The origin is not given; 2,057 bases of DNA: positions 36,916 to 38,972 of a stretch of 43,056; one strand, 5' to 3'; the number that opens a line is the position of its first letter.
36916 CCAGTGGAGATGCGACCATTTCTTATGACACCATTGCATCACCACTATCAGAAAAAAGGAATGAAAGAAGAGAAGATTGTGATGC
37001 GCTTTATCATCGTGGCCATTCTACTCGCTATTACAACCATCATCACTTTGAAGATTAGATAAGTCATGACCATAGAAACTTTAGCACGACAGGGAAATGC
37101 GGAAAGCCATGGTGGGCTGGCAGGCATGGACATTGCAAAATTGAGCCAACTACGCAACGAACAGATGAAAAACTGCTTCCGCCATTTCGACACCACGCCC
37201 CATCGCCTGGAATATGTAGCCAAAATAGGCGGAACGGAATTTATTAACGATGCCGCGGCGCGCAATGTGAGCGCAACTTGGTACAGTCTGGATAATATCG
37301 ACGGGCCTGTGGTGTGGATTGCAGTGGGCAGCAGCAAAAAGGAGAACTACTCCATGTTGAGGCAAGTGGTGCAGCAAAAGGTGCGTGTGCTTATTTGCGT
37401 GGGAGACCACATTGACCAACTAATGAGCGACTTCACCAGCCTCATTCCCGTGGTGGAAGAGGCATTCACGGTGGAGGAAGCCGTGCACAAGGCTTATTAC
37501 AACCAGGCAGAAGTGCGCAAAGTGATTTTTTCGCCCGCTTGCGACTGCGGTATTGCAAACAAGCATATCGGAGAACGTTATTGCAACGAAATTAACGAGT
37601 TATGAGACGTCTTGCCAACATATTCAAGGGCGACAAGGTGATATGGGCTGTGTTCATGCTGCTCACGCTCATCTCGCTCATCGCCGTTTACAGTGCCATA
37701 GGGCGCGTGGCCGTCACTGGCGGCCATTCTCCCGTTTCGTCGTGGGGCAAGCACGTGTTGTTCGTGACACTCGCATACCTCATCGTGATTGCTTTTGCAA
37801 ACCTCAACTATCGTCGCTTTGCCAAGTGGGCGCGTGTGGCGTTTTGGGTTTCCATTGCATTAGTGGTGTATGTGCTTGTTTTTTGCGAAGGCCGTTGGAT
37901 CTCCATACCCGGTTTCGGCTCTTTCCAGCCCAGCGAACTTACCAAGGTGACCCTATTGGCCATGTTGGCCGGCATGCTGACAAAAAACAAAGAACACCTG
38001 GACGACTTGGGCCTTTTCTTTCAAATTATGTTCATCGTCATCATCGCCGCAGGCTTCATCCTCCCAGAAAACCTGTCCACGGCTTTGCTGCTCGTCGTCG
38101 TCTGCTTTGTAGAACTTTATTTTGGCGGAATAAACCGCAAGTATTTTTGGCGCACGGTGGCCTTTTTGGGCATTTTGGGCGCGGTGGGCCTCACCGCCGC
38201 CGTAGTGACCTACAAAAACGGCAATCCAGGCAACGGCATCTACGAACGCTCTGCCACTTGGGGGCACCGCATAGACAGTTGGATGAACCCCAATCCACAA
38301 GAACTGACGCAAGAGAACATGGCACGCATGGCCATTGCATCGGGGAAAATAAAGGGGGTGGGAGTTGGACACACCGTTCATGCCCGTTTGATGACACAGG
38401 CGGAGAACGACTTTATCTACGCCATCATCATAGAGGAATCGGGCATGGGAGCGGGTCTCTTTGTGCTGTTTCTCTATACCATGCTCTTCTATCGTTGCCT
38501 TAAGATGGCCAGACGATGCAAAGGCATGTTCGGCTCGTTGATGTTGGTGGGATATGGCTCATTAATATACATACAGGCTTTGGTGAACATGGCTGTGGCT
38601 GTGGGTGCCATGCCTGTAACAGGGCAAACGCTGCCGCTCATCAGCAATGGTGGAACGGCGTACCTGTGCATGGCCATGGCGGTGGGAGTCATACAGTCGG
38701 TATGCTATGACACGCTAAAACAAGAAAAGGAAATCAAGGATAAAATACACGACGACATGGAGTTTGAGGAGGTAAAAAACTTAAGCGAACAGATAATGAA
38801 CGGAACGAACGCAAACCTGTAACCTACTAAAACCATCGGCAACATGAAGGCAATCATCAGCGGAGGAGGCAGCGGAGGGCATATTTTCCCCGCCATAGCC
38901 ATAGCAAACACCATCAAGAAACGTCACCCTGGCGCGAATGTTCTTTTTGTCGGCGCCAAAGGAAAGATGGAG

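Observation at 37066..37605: The murD position in the dcw cluster holds only a 179-aa, motif-degenerate MurD C-terminal domain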

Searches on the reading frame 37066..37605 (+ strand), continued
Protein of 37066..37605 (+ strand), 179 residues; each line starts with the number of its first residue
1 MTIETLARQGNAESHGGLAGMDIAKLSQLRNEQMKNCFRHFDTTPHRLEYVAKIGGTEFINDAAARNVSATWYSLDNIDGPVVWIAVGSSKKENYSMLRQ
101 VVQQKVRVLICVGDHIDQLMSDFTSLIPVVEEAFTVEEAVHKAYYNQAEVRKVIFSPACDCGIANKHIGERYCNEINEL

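Call 43: find_encoding_contigs(protein=P0421, flank=10000, max_places=2)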
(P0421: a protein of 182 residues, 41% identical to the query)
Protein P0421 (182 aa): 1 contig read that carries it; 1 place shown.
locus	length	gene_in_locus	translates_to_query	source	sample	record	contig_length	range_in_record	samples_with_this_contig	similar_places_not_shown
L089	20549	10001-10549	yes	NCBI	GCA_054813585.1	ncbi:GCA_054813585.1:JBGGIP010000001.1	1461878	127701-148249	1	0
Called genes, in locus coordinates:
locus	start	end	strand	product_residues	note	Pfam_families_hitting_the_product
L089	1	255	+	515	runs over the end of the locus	PF01039:Carboxyl_trans, PF03255:ACCA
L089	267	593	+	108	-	PF00364:Biotin_lipoyl, PF25917:BSH_RND, PF25919:BSH_CusB (weak), PF25973:BSH_CzcB (faint), PF25984:BSH_YknX (faint)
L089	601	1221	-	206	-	PF01926:MMR_HSR1, PF02421:FeoB_N (weak), PF03193:RsgA_GTPase (faint)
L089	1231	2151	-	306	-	PF13444:Acetyltransf_5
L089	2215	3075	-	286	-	PF19576:Acyltransf_2, PF01553:Acyltransferase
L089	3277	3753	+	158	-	PF02381:MraZ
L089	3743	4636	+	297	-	PF01795:Methyltransf_5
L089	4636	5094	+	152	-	PF19579:FtsL_2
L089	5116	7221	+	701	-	PF03717:PBP_dimer (weak), PF00905:Transpeptidase, PF03793:PASTA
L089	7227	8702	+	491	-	PF01225:Mur_ligase, PF08245:Mur_ligase_M, PF02875:Mur_ligase_C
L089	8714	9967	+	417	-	PF10555:MraY_sig1 (weak), PF00953:Glycos_transf_4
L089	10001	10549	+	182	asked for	PF02875:Mur_ligase_C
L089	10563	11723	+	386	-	PF01098:FTSW_RODA_SPOVE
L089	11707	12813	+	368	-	PF03033:Glyco_transf_28, PF04101:Glyco_tran_28_C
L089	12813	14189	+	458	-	PF01225:Mur_ligase, PF08245:Mur_ligase_M, PF02875:Mur_ligase_C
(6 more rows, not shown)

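Call 44: find_encoding_contigs(protein=P0344, flank=10000, max_places=2)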
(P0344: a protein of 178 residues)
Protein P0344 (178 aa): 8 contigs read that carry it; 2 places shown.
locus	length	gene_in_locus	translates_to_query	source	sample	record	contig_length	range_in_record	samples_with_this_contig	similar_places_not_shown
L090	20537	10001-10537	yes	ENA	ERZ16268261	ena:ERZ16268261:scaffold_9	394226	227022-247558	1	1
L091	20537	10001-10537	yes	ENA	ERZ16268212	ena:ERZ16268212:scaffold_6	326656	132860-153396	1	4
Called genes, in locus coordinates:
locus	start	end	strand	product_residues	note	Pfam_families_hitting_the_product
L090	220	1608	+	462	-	PF03572:Peptidase_S41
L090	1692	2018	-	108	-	PF00893:Multi_Drug_Res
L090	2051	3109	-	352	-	PF02424:ApbE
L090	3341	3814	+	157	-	PF02381:MraZ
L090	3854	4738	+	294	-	PF01728:FtsJ (weak), PF01795:Methyltransf_5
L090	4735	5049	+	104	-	PF19579:FtsL_2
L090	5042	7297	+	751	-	PF03717:PBP_dimer (faint), PF00905:Transpeptidase, PF03793:PASTA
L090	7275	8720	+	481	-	PF01225:Mur_ligase (weak), PF08245:Mur_ligase_M, PF02875:Mur_ligase_C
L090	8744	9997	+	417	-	PF10555:MraY_sig1 (weak), PF00953:Glycos_transf_4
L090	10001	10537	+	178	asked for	-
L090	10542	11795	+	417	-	PF01098:FTSW_RODA_SPOVE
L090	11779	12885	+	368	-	PF03033:Glyco_transf_28, PF04101:Glyco_tran_28_C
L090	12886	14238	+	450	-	PF01225:Mur_ligase, PF08245:Mur_ligase_M, PF02875:Mur_ligase_C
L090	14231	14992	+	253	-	-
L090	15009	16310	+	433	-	PF11104:PilM_2 (faint), PF14450:FtsA (weak), PF02491:SHS2_FTSA, PF06723:MreB_Mbl, PF06277:EutA (weak), PF14450:FtsA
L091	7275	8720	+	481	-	PF01225:Mur_ligase (weak), PF08245:Mur_ligase_M, PF02875:Mur_ligase_C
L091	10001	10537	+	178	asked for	-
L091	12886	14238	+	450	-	PF01225:Mur_ligase, PF08245:Mur_ligase_M, PF02875:Mur_ligase_C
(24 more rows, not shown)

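Call 46: fold_search(model_id=the predicted structure, library=pdb)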
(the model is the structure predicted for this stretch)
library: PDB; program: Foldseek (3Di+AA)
matches with E <= 10: 1383; with E <= 0.001: 43
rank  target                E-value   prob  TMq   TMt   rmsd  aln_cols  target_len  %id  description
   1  7u35_C                3.1e-10  1.00  0.68  0.30   2.4       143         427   27  Crystal Structure of UDP-N-acetylmuramoylalanine--D-glutamate ligase (MurD) from Pseudomonas aeruginosa PAO1 in comple (released 2022-03-09)
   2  7u35_B                4.0e-10  1.00  0.68  0.29   2.5       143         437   27  Crystal Structure of UDP-N-acetylmuramoylalanine--D-glutamate ligase (MurD) from Pseudomonas aeruginosa PAO1 in comple (released 2022-03-09)
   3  8dp2                  5.4e-10  1.00  0.68  0.29   3.2       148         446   27  Crystal Structure of UDP-N-acetylmuramoylalanine--D-glutamate ligase (MurD) from Pseudomonas aeruginosa PAO1 in complex  (released 2022-08-17)
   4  7ti7                  6.1e-10  1.00  0.68  0.28   2.3       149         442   25  Crystal Structure of UDP-N-acetylmuramoylalanine-D-glutamate ligase from Acinetobacter baumannii AB5075-UW in complex wi (released 2022-01-26)
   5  7sy9_A                1.5e-09  1.00  0.67  0.29   2.3       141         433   28  Crystal Structure of UDP-N-acetylmuramoylalanine--D-glutamate ligase (MurD) from Pseudomonas aeruginosa PAO1 (released 2021-12-15)
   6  7u35_A                3.1e-09  1.00  0.68  0.29   2.4       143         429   27  Crystal Structure of UDP-N-acetylmuramoylalanine--D-glutamate ligase (MurD) from Pseudomonas aeruginosa PAO1 in comple (released 2022-03-09)
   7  7sy9_B                3.3e-09  1.00  0.67  0.30   2.3       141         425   28  Crystal Structure of UDP-N-acetylmuramoylalanine--D-glutamate ligase (MurD) from Pseudomonas aeruginosa PAO1 (released 2021-12-15)
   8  7sir                  4.2e-09  1.00  0.64  0.28   3.2       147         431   24  Crystal Structure of UDP-N-acetylmuramoylalanine-D-glutamate ligase from Acinetobacter baumannii AB5075-UW (released 2021-11-03)
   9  4buc_A                1.6e-08  1.00  0.61  0.28   8.0       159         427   28  CRYSTAL STRUCTURE OF MURD LIGASE FROM THERMOTOGA MARITIMA IN APO FORM (released 2013-07-17)
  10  3lk7                  2.1e-08  1.00  0.63  0.27   9.4       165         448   22  The Crystal Structure of UDP-N-acetylmuramoylalanine-D-glutamate (MurD) ligase from Streptococcus agalactiae to 1.5A (released 2010-02-09)
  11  8vw0                  4.1e-08  1.00  0.63  0.27   2.9       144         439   28  Crystal Structure of Apo UDP-N-acetylmuramoylalanine--D-glutamate ligase (MurD) from E. coli (AMP bound) (released 2024-02-14)
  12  5a5f                  6.7e-08  1.00  0.63  0.27   2.9       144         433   28  CRYSTAL STRUCTURE OF MURD LIGASE FROM ESCHERICHIA COLI IN COMPLEX WITH UMA AND ADP (released 2016-04-13)
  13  2jfh                  7.6e-08  1.00  0.63  0.28   2.8       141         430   28  Crystal structure of MurD ligase in complex with L-Glu containing sulfonamide inhibitor (released 2007-05-15)
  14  8v8y                  1.2e-07  1.00  0.63  0.27   2.8       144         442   28  Crystal Structure of Apo UDP-N-acetylmuramoylalanine--D-glutamate ligase (MurD) from E. coli (Orthorhombic P form) (released 2023-12-13)
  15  8v8x                  1.7e-07  1.00  0.64  0.28   2.9       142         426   27  Crystal Structure of Apo UDP-N-acetylmuramoylalanine--D-glutamate ligase (MurD) from E. coli (Orthorhombic P form2) (released 2023-12-13)
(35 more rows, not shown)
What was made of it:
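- On Mur ligase C-terminal domain (Pfam PF02875): The top 33 Foldseek PDB hits are all MurD, TM(query) 0.61-0.68 (call 46).
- Closest known: MurT of the MurT/GatD lipid II amidotransferase. Same: There is a weak structural match (Foldseek E 4e-5, TM 0.51; call 46).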

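Call 52: find_encoding_contigs(protein=P0398, flank=10000, max_places=3)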
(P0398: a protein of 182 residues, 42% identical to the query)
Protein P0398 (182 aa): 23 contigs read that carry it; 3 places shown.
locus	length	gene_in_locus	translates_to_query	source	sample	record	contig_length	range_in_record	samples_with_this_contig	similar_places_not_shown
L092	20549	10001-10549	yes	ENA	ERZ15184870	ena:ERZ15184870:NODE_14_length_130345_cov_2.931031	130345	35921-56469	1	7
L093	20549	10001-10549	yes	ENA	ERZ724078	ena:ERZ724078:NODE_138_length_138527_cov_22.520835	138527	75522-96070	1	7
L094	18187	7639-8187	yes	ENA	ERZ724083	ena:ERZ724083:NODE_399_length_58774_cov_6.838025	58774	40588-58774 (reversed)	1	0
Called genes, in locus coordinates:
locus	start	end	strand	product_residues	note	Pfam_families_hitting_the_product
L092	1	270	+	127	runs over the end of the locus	PF00364:Biotin_lipoyl, PF25984:BSH_YknX (faint)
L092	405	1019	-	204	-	PF03193:RsgA_GTPase (faint), PF00350:Dynamin_N (faint), PF01926:MMR_HSR1, PF02421:FeoB_N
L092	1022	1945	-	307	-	PF13444:Acetyltransf_5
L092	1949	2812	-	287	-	PF19576:Acyltransf_2, PF01553:Acyltransferase (weak)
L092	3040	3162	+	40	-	-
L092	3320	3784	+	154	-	PF02381:MraZ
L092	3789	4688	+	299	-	PF01795:Methyltransf_5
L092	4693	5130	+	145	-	PF19579:FtsL_2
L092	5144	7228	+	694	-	PF03717:PBP_dimer, PF21922:PBP_dimer_2 (faint), PF00905:Transpeptidase, PF03793:PASTA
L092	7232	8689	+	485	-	PF01225:Mur_ligase, PF08245:Mur_ligase_M, PF02875:Mur_ligase_C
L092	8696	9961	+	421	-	PF10555:MraY_sig1 (weak), PF00953:Glycos_transf_4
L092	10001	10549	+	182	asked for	PF02875:Mur_ligase_C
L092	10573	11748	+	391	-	PF01098:FTSW_RODA_SPOVE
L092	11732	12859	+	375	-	PF03033:Glyco_transf_28, PF04101:Glyco_tran_28_C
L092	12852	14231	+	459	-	PF01225:Mur_ligase, PF08245:Mur_ligase_M, PF02875:Mur_ligase_C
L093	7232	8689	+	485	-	PF01225:Mur_ligase, PF08245:Mur_ligase_M, PF02875:Mur_ligase_C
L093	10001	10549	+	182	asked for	PF02875:Mur_ligase_C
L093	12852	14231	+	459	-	PF01225:Mur_ligase, PF08245:Mur_ligase_M, PF02875:Mur_ligase_C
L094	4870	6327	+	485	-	PF01225:Mur_ligase, PF08245:Mur_ligase_M, PF02875:Mur_ligase_C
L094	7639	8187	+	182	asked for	PF02875:Mur_ligase_C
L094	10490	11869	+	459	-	PF01225:Mur_ligase, PF08245:Mur_ligase_M, PF02875:Mur_ligase_C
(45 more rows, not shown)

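Call 60: find_related_loci(query=A5, collection=metagenome_contigs, flank=10000)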
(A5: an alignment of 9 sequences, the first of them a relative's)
Query A5 (182 aa) in metagenome_contigs; peptide patterns used: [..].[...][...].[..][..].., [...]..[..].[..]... (x = any residue, [..] = any of these).
600 stretches matched a pattern (row limit reached: there are more); 598 encode a relative of the query (tblastn E <= 1e-3); the best 80 are kept; 80 distinct loci.
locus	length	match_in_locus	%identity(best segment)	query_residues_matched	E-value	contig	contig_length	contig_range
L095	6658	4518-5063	62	1-182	1e-74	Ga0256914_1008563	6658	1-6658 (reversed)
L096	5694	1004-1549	59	1-182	2e-72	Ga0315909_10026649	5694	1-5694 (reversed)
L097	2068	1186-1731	58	1-182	2e-74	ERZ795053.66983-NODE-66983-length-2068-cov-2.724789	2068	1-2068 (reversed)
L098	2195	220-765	60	1-182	3e-72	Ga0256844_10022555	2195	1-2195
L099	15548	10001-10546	59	1-182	8e-70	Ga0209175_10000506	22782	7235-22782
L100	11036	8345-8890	58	1-182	2e-69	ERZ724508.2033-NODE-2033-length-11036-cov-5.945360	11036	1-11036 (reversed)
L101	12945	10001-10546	56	1-182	8e-69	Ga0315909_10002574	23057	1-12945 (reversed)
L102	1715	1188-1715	59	1-176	3e-71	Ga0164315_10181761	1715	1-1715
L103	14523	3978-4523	54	1-182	2e-68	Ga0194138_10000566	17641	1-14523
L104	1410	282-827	55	1-182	1e-71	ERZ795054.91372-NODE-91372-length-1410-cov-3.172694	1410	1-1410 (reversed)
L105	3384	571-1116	55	1-182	3e-68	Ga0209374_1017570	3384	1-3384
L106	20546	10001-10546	57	1-182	3e-67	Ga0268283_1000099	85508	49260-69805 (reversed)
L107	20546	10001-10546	53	1-182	5e-67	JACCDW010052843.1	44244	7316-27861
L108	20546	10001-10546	56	1-182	3e-66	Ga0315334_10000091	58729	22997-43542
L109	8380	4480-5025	55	1-182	1e-65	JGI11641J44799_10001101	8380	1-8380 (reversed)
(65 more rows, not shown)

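Call 65: find_encoding_contigs(protein=P0400, flank=10000, max_places=2)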
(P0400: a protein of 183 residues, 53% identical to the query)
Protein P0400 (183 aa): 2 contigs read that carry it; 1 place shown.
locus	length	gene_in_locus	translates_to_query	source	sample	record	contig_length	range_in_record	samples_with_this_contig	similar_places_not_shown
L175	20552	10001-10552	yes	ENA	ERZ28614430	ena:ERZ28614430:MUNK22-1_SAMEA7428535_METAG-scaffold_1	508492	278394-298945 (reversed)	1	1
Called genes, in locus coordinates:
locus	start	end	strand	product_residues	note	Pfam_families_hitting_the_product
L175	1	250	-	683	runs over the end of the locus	PF07584:BatA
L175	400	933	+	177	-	PF13521:AAA_28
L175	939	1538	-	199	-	PF00009:GTP_EFTU (faint), PF01926:MMR_HSR1, PF02421:FeoB_N, PF03193:RsgA_GTPase (faint)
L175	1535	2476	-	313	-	PF13444:Acetyltransf_5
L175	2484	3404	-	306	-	PF19576:Acyltransf_2, PF01553:Acyltransferase (weak)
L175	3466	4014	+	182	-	PF02381:MraZ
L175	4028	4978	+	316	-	PF01795:Methyltransf_5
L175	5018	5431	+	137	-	PF19579:FtsL_2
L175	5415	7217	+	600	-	PF00905:Transpeptidase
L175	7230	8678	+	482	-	PF01225:Mur_ligase (faint), PF08245:Mur_ligase_M, PF02875:Mur_ligase_C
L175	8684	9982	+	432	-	PF10555:MraY_sig1 (faint), PF00953:Glycos_transf_4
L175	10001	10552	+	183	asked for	PF02875:Mur_ligase_C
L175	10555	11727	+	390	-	PF01098:FTSW_RODA_SPOVE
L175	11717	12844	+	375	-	PF03033:Glyco_transf_28, PF04101:Glyco_tran_28_C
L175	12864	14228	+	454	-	PF01225:Mur_ligase, PF08245:Mur_ligase_M, PF02875:Mur_ligase_C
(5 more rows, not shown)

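Call 66: find_encoding_contigs(protein=P0349, flank=10000, max_places=2)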
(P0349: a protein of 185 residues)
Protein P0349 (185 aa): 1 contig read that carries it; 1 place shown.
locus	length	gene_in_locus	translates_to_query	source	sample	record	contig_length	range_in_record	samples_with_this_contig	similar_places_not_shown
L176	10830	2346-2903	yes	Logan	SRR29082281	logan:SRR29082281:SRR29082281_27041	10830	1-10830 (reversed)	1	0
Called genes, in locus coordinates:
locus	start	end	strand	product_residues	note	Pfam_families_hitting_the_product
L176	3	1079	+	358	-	?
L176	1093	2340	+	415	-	PF10555:MraY_sig1 (weak), PF00953:Glycos_transf_4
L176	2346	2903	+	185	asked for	PF02875:Mur_ligase_C (weak)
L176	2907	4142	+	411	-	PF01098:FTSW_RODA_SPOVE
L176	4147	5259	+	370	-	PF03033:Glyco_transf_28, PF04101:Glyco_tran_28_C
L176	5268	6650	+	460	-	PF01225:Mur_ligase, PF08245:Mur_ligase_M, PF02875:Mur_ligase_C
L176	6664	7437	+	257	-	-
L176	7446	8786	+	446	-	PF11104:PilM_2 (faint), PF14450:FtsA, PF02491:SHS2_FTSA, PF06277:EutA (weak), PF06723:MreB_Mbl, PF14450:FtsA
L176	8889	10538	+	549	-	PF00091:Tubulin, PF12327:FtsZ_C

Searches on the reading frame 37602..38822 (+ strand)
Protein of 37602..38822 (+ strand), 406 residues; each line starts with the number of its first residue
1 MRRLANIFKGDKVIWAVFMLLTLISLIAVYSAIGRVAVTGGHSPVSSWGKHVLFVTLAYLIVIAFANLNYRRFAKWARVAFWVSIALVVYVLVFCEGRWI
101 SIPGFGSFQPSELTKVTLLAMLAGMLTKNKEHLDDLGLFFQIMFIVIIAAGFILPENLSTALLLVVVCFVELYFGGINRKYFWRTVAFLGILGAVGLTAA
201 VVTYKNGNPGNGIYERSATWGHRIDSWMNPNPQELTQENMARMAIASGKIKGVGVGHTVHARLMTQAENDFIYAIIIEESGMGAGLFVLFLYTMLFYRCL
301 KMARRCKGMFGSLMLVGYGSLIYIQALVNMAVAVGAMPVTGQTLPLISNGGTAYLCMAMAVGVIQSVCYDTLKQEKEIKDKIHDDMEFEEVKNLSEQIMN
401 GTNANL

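Call 5: search_protein_families(library=pfam, proteins=[window:37602-38822:+], max_evalue=0.01)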
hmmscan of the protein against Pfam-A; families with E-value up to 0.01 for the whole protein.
window:37602-38822:+ (406 aa): 1 family
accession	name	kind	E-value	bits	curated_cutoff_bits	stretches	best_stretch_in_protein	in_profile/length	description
PF01098.24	FTSW_RODA_SPOVE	-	1.3e-59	202.5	26.4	1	13-368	3-351/356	Cell cycle protein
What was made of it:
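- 37602..38822 (+): ftsW, immediately downstream with an ATGA overlap. Pfam FTSW_RODA_SPOVE at 202 bits (call 5).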
